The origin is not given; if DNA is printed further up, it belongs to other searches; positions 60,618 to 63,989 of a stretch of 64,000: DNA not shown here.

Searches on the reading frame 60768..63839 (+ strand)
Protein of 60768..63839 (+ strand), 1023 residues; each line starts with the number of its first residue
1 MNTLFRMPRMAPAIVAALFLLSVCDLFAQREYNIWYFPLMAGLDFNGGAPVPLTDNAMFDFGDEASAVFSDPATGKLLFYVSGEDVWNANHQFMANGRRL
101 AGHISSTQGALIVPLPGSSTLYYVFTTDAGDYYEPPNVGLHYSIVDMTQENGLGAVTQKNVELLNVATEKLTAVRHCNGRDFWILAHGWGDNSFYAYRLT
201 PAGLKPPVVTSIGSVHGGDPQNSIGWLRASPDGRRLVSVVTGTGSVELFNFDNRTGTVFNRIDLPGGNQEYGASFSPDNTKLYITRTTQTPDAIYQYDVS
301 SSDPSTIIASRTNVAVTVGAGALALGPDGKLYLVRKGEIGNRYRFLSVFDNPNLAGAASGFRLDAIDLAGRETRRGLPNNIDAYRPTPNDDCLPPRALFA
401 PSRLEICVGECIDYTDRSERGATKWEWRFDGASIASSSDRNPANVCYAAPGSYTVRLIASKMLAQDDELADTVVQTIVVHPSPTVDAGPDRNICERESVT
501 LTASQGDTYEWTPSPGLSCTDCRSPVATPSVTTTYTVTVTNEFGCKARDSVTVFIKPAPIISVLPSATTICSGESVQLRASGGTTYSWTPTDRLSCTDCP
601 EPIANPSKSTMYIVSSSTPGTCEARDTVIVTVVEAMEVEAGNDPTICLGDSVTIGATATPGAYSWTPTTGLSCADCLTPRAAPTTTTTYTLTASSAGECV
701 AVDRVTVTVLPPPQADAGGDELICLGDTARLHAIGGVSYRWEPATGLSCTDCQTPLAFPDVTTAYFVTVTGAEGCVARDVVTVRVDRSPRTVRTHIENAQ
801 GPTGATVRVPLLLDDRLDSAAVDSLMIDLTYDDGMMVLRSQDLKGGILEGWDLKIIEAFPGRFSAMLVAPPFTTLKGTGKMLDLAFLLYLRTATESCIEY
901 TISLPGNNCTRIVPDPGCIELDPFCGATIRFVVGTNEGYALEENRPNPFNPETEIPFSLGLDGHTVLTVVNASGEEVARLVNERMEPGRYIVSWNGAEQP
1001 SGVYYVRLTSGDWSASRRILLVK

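Call 27: search_protein_families(library=pfam, proteins=[window:60768-63839:+], max_evalue=0.001)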
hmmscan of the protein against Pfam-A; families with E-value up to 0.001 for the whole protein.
window:60768-63839:+ (1023 aa): 4 families
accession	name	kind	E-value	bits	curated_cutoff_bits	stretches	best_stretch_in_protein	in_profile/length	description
PF19081.6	Ig_7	-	1.4e-12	48.1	27.3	1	483-557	4-84/84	Ig-like domain CHU_C associated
PF18911.6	PKD_4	-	3e-09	37.2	27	0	415-461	27-70/85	PKD domain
PF00801.26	PKD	-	3.1e-05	24.3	23.5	0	422-464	29-70/80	PKD domain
PF07676.18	PD40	-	0.00045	20.5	20.9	0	270-295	11-37/38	WD40-like Beta Propeller Repeat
